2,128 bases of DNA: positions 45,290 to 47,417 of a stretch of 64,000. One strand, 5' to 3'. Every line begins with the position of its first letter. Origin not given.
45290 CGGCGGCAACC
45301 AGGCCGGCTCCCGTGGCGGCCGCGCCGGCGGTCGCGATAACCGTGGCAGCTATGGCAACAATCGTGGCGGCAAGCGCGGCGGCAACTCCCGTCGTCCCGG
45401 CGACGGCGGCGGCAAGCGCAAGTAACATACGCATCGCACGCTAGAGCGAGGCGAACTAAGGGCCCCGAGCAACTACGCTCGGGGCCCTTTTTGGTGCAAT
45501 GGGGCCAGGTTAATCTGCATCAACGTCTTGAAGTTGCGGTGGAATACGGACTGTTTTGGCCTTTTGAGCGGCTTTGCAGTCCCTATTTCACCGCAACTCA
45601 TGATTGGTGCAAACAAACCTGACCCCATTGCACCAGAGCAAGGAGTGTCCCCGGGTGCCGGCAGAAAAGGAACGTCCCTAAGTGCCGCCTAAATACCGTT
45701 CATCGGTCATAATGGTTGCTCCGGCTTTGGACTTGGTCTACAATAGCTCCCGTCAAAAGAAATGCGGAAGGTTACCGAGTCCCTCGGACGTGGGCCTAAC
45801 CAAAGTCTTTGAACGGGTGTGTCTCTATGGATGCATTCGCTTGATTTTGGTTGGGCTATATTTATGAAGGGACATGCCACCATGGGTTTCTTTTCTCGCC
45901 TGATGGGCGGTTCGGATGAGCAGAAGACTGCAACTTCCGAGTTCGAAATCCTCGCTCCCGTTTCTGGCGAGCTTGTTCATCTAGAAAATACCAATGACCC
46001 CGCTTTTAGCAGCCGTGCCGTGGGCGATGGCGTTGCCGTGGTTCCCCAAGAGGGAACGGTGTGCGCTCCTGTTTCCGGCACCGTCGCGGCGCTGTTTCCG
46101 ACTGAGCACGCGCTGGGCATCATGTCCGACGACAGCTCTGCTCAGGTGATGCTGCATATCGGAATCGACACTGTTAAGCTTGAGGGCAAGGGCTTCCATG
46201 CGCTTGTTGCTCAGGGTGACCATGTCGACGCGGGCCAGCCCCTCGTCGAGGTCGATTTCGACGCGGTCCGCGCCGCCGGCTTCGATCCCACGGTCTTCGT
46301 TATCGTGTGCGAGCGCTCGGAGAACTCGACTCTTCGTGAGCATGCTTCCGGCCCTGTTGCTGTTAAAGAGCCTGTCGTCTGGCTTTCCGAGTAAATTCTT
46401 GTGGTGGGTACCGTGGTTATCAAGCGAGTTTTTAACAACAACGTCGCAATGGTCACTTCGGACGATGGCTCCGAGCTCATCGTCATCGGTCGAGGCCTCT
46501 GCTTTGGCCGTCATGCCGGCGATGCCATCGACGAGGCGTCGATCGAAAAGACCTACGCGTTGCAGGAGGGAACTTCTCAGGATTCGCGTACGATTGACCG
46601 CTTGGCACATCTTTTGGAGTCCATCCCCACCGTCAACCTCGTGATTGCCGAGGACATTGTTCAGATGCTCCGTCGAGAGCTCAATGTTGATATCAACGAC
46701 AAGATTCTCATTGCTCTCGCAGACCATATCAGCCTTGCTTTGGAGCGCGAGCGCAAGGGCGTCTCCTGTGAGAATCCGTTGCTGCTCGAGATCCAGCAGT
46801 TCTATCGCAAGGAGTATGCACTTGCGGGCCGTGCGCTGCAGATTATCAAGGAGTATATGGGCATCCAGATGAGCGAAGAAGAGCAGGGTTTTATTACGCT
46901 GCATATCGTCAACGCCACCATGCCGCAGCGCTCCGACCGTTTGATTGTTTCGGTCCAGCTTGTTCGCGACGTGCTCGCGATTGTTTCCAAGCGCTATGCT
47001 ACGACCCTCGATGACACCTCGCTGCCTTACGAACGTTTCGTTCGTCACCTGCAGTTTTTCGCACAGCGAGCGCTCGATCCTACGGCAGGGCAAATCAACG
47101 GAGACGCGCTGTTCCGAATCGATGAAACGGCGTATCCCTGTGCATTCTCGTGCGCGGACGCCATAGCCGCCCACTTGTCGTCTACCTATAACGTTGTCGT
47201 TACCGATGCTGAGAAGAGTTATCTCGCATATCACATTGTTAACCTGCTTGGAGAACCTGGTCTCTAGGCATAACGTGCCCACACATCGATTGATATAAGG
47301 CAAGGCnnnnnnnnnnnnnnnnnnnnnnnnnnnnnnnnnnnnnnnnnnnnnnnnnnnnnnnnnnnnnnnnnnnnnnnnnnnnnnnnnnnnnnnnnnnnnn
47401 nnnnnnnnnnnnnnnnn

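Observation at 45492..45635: Nested repeat: a family A palindrome inserted inside a family B MITE-like element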

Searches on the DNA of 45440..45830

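Call 34: search_rna_families(source=window, start=45440, end=45830, threshold=evalue, max_evalue=10)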
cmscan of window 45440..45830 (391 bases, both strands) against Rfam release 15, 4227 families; matches with E-value up to 10: 12.
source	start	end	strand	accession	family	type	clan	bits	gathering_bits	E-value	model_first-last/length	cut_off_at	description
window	45507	45622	-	RF04087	MIR5565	Gene; miRNA;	-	23.5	80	0.0078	1-109/109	no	MIR5565 microRNA precursor family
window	45440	45513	+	RF02657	sot2652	Gene; sRNA;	-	22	61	0.0073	111-187/187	5'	Sense overlapping transcript RNA 2652 (sot)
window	45532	45599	+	RF04198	MIR8670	Gene; miRNA;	-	20.4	150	0.18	1-142/142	no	MIR8670 microRNA precursor family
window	45448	45484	-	RF02401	ClpQY_promoter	Cis-reg;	-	20.2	42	0.032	1-34/57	no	ClpQY promoter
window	45463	45492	+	RF02401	ClpQY_promoter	Cis-reg;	-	17.1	42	0.19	1-27/57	no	ClpQY promoter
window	45440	45492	+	RF02868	ncS037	Gene; sRNA;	-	16.9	112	1.5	101-152/152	5'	Burkholderia sRNA 37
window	45459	45531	+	RF02755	ES222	Gene; sRNA;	-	16.5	62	2.3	1-108/108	no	ES222 sRNA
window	45505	45601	+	RF00431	SNORA55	Gene; snRNA; snoRNA; HACA-box;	-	15.9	45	0.63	1-135/135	no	Small nucleolar RNA SNORA55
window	45508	45619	+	RF03509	mir-4660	Gene; miRNA;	-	15.1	87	3.7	1-86/86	no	mir-4660 microRNA precursor family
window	45747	45816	-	RF02977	THF-II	Cis-reg;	-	14.6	41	3.4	1-39/39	no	THF-II riboswitch (folE RNA)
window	45459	45492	+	RF00489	ctRNA_p42d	Gene; antisense;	-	13.5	50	6.3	5-39/46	no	ctRNA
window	45440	45695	-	RF02042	HOTTIP_3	Gene; lncRNA;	-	5.7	50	4.2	1-254/353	3'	HOXA transcript at the distal tip, conserved region 3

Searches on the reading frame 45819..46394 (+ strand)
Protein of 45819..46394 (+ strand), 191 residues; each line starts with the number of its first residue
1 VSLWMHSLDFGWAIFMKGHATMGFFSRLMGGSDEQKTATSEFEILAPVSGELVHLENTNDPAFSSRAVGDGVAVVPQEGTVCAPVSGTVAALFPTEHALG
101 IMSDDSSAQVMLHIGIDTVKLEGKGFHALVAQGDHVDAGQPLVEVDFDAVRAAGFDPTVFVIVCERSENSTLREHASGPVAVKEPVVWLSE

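Call 26: search_protein_families(library=pfam, proteins=[window:45819-46394:+])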
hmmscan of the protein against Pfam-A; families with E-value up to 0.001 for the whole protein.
window:45819-46394:+ (191 aa): 3 families
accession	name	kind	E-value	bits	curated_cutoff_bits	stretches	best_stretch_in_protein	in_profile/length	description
PF00358.26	PTS_EIIA_1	-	3.6e-46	156.4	27.2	1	43-167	2-125/127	phosphoenolpyruvate-dependent sugar phosphotransferase system, EIIA 1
PF13375.12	RnfC_N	-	0.00012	22.5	25.6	0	123-146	39-62/101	RnfC Barrel sandwich hybrid domain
PF00364.28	Biotin_lipoyl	-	0.00071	19.8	22.1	0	125-148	16-39/73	Biotin-requiring enzyme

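Call 65: find_encoding_contigs(protein=window:45882-46394:+, flank=3000, max_places=10)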
Protein window:45882-46394:+ (170 aa): 25 contigs read that carry it; 10 places shown.
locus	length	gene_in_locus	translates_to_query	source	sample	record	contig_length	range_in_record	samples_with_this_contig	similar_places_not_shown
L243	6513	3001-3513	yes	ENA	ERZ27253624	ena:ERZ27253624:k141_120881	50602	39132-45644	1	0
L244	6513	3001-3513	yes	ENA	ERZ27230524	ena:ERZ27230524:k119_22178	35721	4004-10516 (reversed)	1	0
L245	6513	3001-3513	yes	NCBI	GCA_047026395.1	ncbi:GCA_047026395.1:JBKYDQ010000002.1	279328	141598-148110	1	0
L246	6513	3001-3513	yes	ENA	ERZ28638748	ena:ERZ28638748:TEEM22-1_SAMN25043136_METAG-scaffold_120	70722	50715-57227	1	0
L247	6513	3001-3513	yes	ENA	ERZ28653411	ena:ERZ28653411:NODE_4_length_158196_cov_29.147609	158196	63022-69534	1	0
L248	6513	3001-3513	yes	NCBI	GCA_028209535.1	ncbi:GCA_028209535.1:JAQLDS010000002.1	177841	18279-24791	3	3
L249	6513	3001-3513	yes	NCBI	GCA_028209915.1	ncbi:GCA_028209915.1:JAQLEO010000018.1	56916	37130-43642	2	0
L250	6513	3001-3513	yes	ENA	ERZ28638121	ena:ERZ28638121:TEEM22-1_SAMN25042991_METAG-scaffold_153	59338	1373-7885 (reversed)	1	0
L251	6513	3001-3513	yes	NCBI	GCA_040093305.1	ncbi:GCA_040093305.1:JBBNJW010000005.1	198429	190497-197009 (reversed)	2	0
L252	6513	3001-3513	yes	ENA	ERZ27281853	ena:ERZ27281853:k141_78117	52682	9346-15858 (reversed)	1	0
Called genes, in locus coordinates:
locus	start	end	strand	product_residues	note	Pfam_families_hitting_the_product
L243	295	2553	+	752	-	PF00270:DEAD, PF00271:Helicase_C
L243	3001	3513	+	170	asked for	PF00358:PTS_EIIA_1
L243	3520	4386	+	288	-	PF03123:CAT_RBD, PF00874:PRD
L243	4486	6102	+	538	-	PF02378:PTS_EIIC, PF00367:PTS_EIIB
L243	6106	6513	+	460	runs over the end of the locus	PF02056:Glyco_hydro_4, PF11975:Glyco_hydro_4C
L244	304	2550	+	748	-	PF00270:DEAD, PF00271:Helicase_C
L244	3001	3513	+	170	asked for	PF00358:PTS_EIIA_1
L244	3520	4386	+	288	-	PF03123:CAT_RBD, PF00874:PRD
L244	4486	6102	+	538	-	PF02378:PTS_EIIC, PF00367:PTS_EIIB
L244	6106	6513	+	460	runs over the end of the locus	PF02056:Glyco_hydro_4, PF11975:Glyco_hydro_4C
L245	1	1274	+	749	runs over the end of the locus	PF00270:DEAD, PF00271:Helicase_C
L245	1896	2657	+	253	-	PF12838:Fer4_7 (faint), PF00037:Fer4 (faint), PF13187:Fer4_9 (weak), PF13237:Fer4_10 (faint)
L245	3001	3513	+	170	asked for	PF00358:PTS_EIIA_1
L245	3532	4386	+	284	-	PF03123:CAT_RBD, PF00874:PRD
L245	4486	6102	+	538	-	PF02378:PTS_EIIC, PF00367:PTS_EIIB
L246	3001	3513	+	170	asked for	PF00358:PTS_EIIA_1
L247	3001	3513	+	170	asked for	PF00358:PTS_EIIA_1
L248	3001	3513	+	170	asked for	PF00358:PTS_EIIA_1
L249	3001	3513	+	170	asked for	PF00358:PTS_EIIA_1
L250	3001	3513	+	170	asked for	PF00358:PTS_EIIA_1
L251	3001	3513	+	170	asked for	PF00358:PTS_EIIA_1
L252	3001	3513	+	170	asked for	PF00358:PTS_EIIA_1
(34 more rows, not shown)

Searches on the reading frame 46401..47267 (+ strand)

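Call 26: search_protein_families(library=pfam, proteins=[window:46401-47267:+])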
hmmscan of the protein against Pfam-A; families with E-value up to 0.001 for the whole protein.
window:46401-47267:+ (288 aa): 2 families
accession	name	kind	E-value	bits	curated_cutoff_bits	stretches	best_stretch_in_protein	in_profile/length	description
PF00874.25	PRD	-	6.1e-36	123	23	2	84-172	1-90/90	PRD domain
PF03123.20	CAT_RBD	-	4.1e-18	65.5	25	1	6-59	2-55/57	CAT RNA binding domain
